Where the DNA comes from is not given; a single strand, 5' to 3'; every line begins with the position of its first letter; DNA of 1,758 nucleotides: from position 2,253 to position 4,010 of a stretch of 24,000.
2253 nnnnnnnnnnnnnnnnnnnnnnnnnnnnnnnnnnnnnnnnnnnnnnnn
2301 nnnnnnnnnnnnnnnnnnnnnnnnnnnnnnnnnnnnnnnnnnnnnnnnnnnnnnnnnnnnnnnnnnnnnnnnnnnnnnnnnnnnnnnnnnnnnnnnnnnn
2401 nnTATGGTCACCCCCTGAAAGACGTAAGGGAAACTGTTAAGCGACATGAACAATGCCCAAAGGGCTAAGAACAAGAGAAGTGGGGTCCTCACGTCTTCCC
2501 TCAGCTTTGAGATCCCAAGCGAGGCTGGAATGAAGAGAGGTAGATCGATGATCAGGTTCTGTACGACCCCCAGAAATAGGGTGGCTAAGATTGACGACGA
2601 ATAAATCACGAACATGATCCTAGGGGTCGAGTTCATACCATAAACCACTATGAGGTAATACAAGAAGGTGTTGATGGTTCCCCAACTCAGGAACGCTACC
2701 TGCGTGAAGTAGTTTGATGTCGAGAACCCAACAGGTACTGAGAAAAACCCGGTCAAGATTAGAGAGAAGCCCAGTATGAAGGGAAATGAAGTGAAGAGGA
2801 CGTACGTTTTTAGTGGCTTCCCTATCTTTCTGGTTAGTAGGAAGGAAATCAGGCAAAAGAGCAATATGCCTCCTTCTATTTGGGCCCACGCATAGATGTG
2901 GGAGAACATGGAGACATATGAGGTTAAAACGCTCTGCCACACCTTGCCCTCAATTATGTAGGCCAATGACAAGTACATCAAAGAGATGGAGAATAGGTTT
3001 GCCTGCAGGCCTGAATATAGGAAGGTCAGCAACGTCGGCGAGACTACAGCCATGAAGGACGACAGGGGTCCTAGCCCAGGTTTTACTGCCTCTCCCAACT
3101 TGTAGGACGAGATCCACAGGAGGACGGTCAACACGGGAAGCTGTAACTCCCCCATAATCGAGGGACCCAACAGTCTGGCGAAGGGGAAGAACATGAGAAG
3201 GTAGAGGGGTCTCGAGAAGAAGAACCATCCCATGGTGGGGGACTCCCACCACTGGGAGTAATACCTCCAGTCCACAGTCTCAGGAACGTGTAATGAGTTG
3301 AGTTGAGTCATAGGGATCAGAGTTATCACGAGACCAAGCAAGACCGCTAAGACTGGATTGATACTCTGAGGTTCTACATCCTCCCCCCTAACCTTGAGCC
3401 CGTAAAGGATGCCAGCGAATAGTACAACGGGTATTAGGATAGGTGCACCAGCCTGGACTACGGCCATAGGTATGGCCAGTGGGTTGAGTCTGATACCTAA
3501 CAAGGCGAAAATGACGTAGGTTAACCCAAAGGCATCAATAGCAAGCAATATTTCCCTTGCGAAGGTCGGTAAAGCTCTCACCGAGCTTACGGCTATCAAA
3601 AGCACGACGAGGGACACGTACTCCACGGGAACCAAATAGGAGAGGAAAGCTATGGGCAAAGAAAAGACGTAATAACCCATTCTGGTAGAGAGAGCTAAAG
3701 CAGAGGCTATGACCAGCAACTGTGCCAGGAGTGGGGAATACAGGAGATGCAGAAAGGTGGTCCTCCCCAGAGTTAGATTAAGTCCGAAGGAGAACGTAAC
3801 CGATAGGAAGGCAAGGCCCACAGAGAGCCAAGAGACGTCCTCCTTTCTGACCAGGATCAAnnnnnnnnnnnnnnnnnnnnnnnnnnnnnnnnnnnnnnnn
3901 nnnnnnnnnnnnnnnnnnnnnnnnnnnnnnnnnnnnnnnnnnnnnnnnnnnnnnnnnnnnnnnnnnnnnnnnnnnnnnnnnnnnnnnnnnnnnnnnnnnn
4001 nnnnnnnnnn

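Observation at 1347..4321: Translationally coupled ParA/MinD + tandem-RHH + polytopic membrane + anchored sequon-rich protein operon, divergent from the archaellum operon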

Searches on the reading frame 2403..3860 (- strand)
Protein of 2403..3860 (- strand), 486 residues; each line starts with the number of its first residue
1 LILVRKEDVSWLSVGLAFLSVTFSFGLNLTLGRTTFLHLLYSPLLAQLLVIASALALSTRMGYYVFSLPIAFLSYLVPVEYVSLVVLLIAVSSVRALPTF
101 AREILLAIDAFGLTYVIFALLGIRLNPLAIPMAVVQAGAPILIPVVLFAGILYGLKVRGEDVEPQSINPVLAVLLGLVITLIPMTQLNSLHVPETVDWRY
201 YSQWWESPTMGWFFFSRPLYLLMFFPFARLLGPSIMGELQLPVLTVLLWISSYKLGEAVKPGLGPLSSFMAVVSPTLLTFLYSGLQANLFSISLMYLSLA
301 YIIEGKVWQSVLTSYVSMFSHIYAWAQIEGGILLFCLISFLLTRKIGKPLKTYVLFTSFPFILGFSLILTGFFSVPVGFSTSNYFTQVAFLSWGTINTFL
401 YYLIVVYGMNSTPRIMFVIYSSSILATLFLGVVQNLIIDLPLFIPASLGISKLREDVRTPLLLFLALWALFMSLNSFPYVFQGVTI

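Call 3: search_protein_families(library=pfam, proteins=[window:2403-3860:-], max_evalue=1)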
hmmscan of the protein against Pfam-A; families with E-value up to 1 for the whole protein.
window:2403-3860:- (486 aa): 0 families

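Call 4: search_protein_families(library=ncbifam, proteins=[window:2403-3860:-], max_evalue=1)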
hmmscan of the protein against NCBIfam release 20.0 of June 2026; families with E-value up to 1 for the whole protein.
window:2403-3860:- (486 aa): 0 families

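Call 7: find_homologous_proteins(query=window:2403-3860:-, max_evalue=0.001)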
Query window:2403-3860:- (486 aa): 15 proteins with E <= 0.001 among 8000 candidates.
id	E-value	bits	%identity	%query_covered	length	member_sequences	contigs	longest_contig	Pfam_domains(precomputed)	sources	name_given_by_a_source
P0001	0.0e+0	1016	100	100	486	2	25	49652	-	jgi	jgi:hypothetical protein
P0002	8.6e-159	548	53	100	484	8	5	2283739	-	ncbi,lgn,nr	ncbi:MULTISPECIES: hypothetical protein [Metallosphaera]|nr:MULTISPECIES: hypothetical protein [Meta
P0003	8.6e-137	475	49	99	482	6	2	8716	-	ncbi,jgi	jgi:hypothetical protein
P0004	8.5e-122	426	45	100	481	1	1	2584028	-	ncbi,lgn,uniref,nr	ncbi:hypothetical protein [Acidianus sp. HS-5]|uniref:hypothetical protein n=1 Tax=Acidianus sp. HS-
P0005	1.2e-115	405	43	100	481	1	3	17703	-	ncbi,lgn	-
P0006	4.4e-86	308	40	99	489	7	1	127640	-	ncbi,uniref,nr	ncbi:MAG: hypothetical protein RRA45_00015 [Saccharolobus sp.]|uniref:hypothetical protein n=1 Tax=S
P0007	3.2e-76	275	38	98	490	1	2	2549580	-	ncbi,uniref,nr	ncbi:hypothetical protein GFS03_02170 [Sulfolobus sp. E5-1-F]|uniref:hypothetical protein n=1 Tax=Su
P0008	1.0e-75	274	38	98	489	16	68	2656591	-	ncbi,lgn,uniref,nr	ncbi:hypothetical protein [Saccharolobus islandicus]|uniref:Uncharacterized protein n=2 Tax=Saccharo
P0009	3.0e-75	272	39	98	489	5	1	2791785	-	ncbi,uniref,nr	ncbi:hypothetical protein [Saccharolobus shibatae]|uniref:Putative integral membrane protein n=1 Tax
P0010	4.6e-75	271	38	97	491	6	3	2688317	-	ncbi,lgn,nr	ncbi:hypothetical protein BFU36_09950 [Sulfolobus sp. A20]|nr:hypothetical protein BFU36_09950 [Sulf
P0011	3.8e-73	265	39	94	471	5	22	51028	-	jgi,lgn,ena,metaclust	jgi:hypothetical protein|metaclust:\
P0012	6.4e-73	264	37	99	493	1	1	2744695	-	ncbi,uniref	ncbi:hypothetical protein V6M85_04870 [Sulfolobus tengchongensis]|uniref:Uncharacterized protein n=1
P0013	9.1e-71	257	34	98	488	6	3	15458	-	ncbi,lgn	ncbi:MAG: hypothetical protein QXZ23_08635 [Saccharolobus sp.]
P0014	2.1e-65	240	35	98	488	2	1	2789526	-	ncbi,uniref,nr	ncbi:hypothetical protein EWF20_14680 [Sulfolobus sp. S-194]|uniref:hypothetical protein n=1 Tax=Sul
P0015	2.1e-60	223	40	71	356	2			-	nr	nr:hypothetical protein [Saccharolobus solfataricus]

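Call 8: find_encoding_contigs(protein=P0002, flank=10000, max_places=2)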
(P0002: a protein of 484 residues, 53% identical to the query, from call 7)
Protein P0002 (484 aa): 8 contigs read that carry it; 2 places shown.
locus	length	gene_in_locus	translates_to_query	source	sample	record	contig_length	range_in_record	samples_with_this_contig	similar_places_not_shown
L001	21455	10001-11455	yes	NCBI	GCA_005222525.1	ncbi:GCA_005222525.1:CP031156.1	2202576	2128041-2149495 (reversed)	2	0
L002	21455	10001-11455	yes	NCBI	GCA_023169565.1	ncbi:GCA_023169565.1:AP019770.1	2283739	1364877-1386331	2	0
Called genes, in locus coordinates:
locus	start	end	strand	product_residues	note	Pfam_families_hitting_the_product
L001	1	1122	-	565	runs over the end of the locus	PF19291:TREH_N, PF00723:Glyco_hydro_15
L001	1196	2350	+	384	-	PF07992:Pyr_redox_2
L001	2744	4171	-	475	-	-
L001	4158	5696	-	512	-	PF00437:T2SSE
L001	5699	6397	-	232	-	PF06745:ATPase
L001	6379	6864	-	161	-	PF22201:FlaF_Ig-like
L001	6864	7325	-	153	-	PF01917:Flagellin_arch-type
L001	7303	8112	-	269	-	PF24151:ArlX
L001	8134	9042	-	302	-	PF01917:Flagellin_arch-type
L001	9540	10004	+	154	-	-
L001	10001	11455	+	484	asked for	-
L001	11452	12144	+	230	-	PF01656:CbiA, PF13614:AAA_31 (faint)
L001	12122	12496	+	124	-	-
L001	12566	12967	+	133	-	-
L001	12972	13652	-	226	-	PF01656:CbiA, PF10609:ParA, PF13614:AAA_31 (weak)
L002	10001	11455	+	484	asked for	-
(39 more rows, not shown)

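Call 9: find_encoding_contigs(protein=P0008, flank=10000, max_places=2)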
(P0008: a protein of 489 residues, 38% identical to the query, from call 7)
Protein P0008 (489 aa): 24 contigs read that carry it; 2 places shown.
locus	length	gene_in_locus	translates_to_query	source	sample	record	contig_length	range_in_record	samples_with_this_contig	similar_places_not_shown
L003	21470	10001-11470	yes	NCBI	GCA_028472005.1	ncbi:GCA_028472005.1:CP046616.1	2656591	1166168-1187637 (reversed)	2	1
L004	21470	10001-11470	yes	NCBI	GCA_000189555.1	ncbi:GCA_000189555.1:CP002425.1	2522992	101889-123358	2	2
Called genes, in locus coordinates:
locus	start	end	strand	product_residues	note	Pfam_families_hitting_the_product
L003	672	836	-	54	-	-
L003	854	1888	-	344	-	PF04055:Radical_SAM, PF11946:DUF3463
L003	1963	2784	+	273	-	PF00753:Lactamase_B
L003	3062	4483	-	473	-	PF00482:T2SSF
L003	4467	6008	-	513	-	PF00437:T2SSE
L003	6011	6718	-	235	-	PF06745:ATPase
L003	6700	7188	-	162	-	PF22201:FlaF_Ig-like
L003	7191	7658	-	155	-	PF01917:Flagellin_arch-type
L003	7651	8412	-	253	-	PF24151:ArlX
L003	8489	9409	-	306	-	PF01917:Flagellin_arch-type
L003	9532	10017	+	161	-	-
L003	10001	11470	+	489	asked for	-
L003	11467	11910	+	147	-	-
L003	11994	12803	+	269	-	PF12802:MarR_2 (faint), PF13412:HTH_24 (weak)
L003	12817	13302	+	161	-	-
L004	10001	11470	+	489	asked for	-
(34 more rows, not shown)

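Call 12: find_encoding_contigs(protein=P0001, flank=10000, max_places=2)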
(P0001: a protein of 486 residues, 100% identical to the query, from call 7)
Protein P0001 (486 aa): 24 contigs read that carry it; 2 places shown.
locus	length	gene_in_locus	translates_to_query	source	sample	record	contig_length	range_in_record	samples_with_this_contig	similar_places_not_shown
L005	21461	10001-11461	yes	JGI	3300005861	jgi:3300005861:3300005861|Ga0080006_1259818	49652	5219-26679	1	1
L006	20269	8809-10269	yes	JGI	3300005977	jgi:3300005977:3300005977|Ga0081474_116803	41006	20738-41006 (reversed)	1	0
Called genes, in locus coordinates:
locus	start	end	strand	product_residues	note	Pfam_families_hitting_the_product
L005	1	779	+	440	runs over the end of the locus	PF13173:AAA_14, PF13635:DUF4143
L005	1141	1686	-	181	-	-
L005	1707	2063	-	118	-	PF27229:SSO2105_N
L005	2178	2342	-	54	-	-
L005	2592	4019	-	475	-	-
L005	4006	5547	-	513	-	PF00437:T2SSE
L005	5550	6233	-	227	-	PF06745:ATPase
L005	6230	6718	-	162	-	PF22201:FlaF_Ig-like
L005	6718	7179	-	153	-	PF01917:Flagellin_arch-type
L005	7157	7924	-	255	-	PF24151:ArlX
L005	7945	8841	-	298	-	PF01917:Flagellin_arch-type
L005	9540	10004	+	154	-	-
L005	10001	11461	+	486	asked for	-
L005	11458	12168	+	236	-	PF01656:CbiA, PF10609:ParA (faint), PF13614:AAA_31 (faint)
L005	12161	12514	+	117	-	-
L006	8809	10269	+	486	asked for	-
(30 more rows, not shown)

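Call 13: find_encoding_contigs(protein=P0004, flank=10000, max_places=1)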
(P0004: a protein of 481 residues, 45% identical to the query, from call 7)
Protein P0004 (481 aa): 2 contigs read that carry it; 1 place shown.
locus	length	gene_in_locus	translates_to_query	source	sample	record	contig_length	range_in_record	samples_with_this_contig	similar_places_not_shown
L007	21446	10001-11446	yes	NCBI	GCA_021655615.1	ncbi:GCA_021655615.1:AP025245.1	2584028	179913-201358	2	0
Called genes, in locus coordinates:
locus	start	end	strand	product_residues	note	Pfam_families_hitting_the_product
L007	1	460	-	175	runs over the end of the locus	-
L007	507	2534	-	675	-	PF13802:Gal_mutarotas_2, PF01055:Glyco_hydro_31_2nd, PF21365:Glyco_hydro_31_3rd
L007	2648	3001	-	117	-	-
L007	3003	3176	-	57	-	-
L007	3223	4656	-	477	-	PF00482:T2SSF (faint)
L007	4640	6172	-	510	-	PF00437:T2SSE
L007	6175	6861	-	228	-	PF06745:ATPase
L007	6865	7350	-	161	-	PF22201:FlaF_Ig-like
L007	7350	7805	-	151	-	PF01917:Flagellin_arch-type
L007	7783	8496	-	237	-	PF24151:ArlX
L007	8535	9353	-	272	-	PF01917:Flagellin_arch-type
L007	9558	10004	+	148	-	-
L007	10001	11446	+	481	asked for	-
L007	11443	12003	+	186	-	PF01656:CbiA (weak)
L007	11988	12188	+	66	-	PF01402:RHH_1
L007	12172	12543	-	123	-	-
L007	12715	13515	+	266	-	PF01022:HTH_5 (weak), PF01047:MarR, PF01638:HxlR (faint), PF01978:TrmB, PF08279:HTH_11 (faint), PF12802:MarR_2 (faint), PF13412:HTH_24 (faint), PF01325:Fe_dep_repress (faint), +2 more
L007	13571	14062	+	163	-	-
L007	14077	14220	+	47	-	-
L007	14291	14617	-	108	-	-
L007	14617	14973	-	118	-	-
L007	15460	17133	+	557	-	PF02776:TPP_enzyme_N, PF00205:TPP_enzyme_M, PF02775:TPP_enzyme_C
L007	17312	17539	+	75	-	PF04014:MazE_antitoxin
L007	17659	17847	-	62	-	-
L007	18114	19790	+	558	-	PF00083:Sugar_tr (weak), PF07690:MFS_1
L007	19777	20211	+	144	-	PF22381:Staph_reg_Sar_Rot, PF12802:MarR_2, PF01047:MarR, PF13463:HTH_27 (weak), PF13601:HTH_34 (weak)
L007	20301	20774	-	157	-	-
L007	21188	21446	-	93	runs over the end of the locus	PF13173:AAA_14 (weak)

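Call 14: find_encoding_contigs(protein=P0014, flank=10000, max_places=1)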
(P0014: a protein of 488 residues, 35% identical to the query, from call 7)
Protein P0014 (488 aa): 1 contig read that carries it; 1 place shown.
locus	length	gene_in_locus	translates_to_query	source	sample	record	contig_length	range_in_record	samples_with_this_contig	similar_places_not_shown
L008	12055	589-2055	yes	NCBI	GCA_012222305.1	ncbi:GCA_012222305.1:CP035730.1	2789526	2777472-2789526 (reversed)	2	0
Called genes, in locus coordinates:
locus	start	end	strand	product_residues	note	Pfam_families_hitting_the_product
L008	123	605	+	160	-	-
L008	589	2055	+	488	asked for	-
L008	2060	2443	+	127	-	-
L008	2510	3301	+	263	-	PF01978:TrmB (faint), PF12802:MarR_2 (weak), PF12840:HTH_20 (faint), PF13412:HTH_24 (weak), PF14947:HTH_45 (weak), PF24409:wHTH-PRTase_assc (faint)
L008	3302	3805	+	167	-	-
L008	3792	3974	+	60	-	-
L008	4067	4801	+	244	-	PF01656:CbiA (weak)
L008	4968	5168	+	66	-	PF01402:RHH_1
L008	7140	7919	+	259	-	PF01738:DLH, PF12146:Hydrolase_4 (faint)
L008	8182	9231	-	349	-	PF04693:DDE_Tnp_2, PF01609:DDE_Tnp_1 (weak)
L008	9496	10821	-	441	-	-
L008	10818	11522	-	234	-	PF00005:ABC_tran, PF13304:AAA_21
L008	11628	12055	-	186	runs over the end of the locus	PF00857:Isochorismatase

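Call 22: find_related_loci(query=A1, collection=genome_contigs, flank=10000)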
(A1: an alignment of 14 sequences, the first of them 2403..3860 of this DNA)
Query A1 (486 aa) in genome_contigs; peptide patterns used: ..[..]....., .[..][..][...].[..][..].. (x = any residue, [..] = any of these).
42 stretches matched a pattern; 6 encode a relative of the query (tblastn E <= 1e-3); 6 distinct loci.
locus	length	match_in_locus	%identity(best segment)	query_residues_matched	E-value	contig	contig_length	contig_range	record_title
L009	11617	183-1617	49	5-486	5e-130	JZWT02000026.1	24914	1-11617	MAG: Thermoproteus sp. AZ2 NODE_65_length_24914_cov_6.890479, whole genome shotgun sequence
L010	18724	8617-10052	49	5-486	6e-130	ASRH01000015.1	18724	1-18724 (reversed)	MAG: Candidatus Aramenus sulfurataquae isolate AZ1-illumina contig15, whole genome shotgun sequence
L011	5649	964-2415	46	1-486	4e-121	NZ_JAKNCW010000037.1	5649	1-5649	Metallosphaera javensis (ex Hofmann et al. 2022) strain J1 NODE_37_length_5649_cov_86.749641, whole genome shotgun seque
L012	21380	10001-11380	37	29-481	5e-78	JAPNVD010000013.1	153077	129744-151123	MAG: Sulfolobaceae archaeon isolate CF.Pisc.bin.25 k141_1634701, whole genome shotgun sequence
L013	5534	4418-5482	39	20-376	1e-57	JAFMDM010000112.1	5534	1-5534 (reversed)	MAG: Methanobacteriota archaeon isolate CPBay_Spr30G08_79 NODE_10004_length_5534_cov_4.473262, whole genome shotgun sequ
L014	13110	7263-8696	35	7-478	1e-71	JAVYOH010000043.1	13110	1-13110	MAG: Saccharolobus sp. isolate DRTY-1_201705_bins_33 DRTY-1_201705_bins_33_scaffold_43, whole genome shotgun sequence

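Call 24: predict_structure(alignment_id=A1)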
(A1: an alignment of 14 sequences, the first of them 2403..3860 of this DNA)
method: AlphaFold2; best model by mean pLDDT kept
length: 486 residues; sequences in the alignment: 14
mean_pLDDT: 65.8   pTM: 0.63
mean pLDDT of the five models: 65.8, 65.0, 64.3, 62.5, 59.6
residues with pLDDT >= 90: 44; 70-90: 169; 50-70: 146; < 50: 127
segments of 3 or more residues with pLDDT < 50: 1-6, 28-34, 135-138, 158-164, 183-195, 374-445, 476-486
pLDDT, mean of each block of 10 residues (from residue 1): 46 80 62 53 89 85 80 88 80 63 58 55 51 50 58 55 56 71 49 58 85 83 90 80 84 74 66 62 71 88 91 94 79 80 82 91 73 45 37 46 41 46 46 43 47 58 64 50 33
secondary structure, 60 per line:
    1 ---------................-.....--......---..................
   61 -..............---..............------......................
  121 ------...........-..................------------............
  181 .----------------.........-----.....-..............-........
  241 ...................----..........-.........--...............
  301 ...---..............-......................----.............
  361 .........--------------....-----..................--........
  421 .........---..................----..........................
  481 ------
elements in order: H10-25 E27-31 E34-39 H43-60 H62-75 H79-92 H99-120 H127-137 H139-156 H169-181 H198-206 H212-216 H218-231 H233-259 H264-273 H275-283 H286-303 H307-320 H322-343 H348-369 H384-387 H393-410 H413-429 H433-450 H455-480

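Call 29: fold_search(model_id=the predicted structure, library=pdb)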
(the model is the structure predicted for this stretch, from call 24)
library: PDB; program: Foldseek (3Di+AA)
matches with E <= 10: 120; with E <= 0.001: 0
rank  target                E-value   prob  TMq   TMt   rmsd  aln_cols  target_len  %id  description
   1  5f15                  7.2e-02  1.00  0.32  0.29  10.4       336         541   14  Crystal Structure of ArnT from Cupriavidus metallidurans bound to Undecaprenyl phosphate (released 2016-02-17)
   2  8agb_A                8.7e-02  0.96  0.28  0.22  20.5       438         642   15  Structure of yeast oligosaccharylransferase complex with lipid-linked oligosaccharide bound (released 2022-12-07)
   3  6ezn_F                9.1e-02  1.00  0.34  0.26  15.9       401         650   15  Cryo-EM structure of the yeast oligosaccharyltransferase (OST) complex (released 2018-01-17)
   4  8age_A                1.3e-01  0.92  0.28  0.22  19.2       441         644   14  Structure of yeast oligosaccharylransferase complex with acceptor peptide bound (released 2022-12-07)
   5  8imx_U                1.8e-01  0.97  0.33  0.37  12.4       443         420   12  Cryo-EM structure of GPI-T with a chimeric GPI-anchored protein (released 2023-08-16)
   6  8pn9_A                3.4e-01  0.97  0.35  0.27  15.0       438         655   13  Structure of human oligosaccharyltransferase OST-A complex bound to NGI-1 (released 2024-05-08)
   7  6s7t_A                3.5e-01  0.89  0.27  0.20  21.0       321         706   16  Cryo-EM structure of human oligosaccharyltransferase complex OST-B (released 2019-12-18)
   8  7w72_U                3.5e-01  0.85  0.28  0.32  16.8       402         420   15  Structure of a human glycosylphosphatidylinositol (GPI) transamidase (released 2022-02-16)
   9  7wld_U                4.3e-01  0.80  0.29  0.33  14.1       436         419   11  Cryo-EM structure of the human glycosylphosphatidylinositol transamidase complex at 2.53 Angstrom resolution (released 2022-04-27)
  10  3rce_A                4.5e-01  0.93  0.33  0.25  15.8       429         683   10  Bacterial oligosaccharyltransferase PglB (released 2011-06-15)
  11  8agc_A                6.1e-01  0.66  0.29  0.21  18.8       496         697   12  Structure of yeast oligosaccharylransferase complex with lipid-linked oligosaccharide and non-acceptor peptide bound (released 2022-12-07)
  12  8b6l_I                7.1e-01  0.96  0.33  0.24  16.5       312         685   15  Subtomogram average of the human Sec61-TRAP-OSTA-translocon (released 2022-12-07)
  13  6lh0                  1.3e+00  0.08  0.12  0.16  20.3       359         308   14  Crystal structure of a cysteine-pair mutant (P10C-S291C) of a bacterial bile acid transporter in an inward-facing apo-st (released 2020-12-09)
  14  9s6s_A                1.4e+00  0.51  0.29  0.26  14.6       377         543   14  Ternary cryo-EM structure of human ALG9 with Dol25-PP-GlcNAc2Man6, Dol25-P-Man and Fab (released 2026-03-18)
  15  9ijy_A                1.5e+00  0.09  0.16  0.18  19.1       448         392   12  Homo sapiens Xenotropic and Polytropic Retrovirus Receptor 1 (XPR1) with Y22A/E23A/K26A mutations (released 2025-01-22)
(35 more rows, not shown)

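Call 33: search_protein_families(library=pfam, proteins=[L007:11988-12185:+], max_evalue=10)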
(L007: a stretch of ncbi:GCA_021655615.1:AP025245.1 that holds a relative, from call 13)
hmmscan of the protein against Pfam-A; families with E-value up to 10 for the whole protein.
L007:11988-12185:+ (66 aa): 6 families
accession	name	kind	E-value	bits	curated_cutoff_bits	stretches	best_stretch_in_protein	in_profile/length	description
PF01402.27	RHH_1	-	8.5e-08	32.3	20.5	1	23-60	2-38/39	Ribbon-helix-helix protein, copG family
PF24497.1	MIT_ATG1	-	0.021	15.4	27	1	11-39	93-121/128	ATG1, MIT domain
PF21432.3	56B_RHH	-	0.028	14.8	27.2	1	49-60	20-31/32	56B-like, Ribbon-helix-helix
PF09957.15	VapB_antitoxin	-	0.051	13.9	23.4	1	35-61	12-38/47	Bacterial antitoxin of type II TA system, VapB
PF02735.22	Ku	-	0.088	13.1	25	1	13-55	57-98/190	Ku70/Ku80 beta-barrel domain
PF05596.16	Taeniidae_ag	-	0.14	12.4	31.9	1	51-65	41-55/55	Taeniidae antigen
